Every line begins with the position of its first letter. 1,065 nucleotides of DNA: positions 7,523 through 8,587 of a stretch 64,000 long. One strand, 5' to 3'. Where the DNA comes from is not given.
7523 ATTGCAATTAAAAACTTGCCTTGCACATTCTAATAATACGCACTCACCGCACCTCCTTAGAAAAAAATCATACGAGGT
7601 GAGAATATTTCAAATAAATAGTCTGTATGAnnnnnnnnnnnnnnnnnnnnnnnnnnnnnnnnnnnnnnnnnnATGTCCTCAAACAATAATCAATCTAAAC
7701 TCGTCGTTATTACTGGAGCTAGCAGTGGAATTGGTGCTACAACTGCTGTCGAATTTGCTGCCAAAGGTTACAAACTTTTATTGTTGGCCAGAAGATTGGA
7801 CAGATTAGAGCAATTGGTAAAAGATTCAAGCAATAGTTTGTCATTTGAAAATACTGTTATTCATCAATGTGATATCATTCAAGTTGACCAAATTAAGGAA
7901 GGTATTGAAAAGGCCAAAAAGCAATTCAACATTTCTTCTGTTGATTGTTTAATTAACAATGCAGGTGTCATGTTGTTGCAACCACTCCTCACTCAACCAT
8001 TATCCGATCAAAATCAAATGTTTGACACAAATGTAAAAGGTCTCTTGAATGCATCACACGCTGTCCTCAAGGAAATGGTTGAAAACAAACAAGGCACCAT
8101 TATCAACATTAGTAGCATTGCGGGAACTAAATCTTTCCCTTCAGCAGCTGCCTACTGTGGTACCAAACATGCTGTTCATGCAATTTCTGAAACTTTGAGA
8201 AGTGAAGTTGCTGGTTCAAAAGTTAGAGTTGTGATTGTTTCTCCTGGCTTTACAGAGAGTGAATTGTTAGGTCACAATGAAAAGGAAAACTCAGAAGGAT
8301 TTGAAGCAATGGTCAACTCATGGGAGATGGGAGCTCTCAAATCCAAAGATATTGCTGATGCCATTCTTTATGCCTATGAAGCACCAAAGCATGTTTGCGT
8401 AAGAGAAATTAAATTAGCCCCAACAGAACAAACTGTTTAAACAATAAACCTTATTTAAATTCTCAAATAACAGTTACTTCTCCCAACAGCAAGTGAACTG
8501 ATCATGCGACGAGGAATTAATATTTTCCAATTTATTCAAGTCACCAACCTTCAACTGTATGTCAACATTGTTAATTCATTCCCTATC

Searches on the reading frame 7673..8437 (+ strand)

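Call 46: search_protein_families(library=pfam, proteins=[window:7673-8437:+], max_evalue=0.001)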
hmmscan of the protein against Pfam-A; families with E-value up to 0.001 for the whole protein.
window:7673-8437:+ (255 aa): 4 families
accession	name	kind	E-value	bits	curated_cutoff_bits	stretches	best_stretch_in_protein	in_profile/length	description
PF00106.31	adh_short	-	1.1e-51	175.6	26.6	1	9-204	1-192/195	short chain dehydrogenase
PF13561.12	adh_short_C2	-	2.2e-35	122.8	27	1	15-233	1-215/236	Enoyl-(Acyl carrier protein) reductase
PF08659.16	KR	-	4.1e-13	50.1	22.6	1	11-178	3-166/180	KR domain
PF01370.27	Epimerase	-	4.1e-05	23.6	20.9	1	11-201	1-177/240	NAD dependent epimerase/dehydratase family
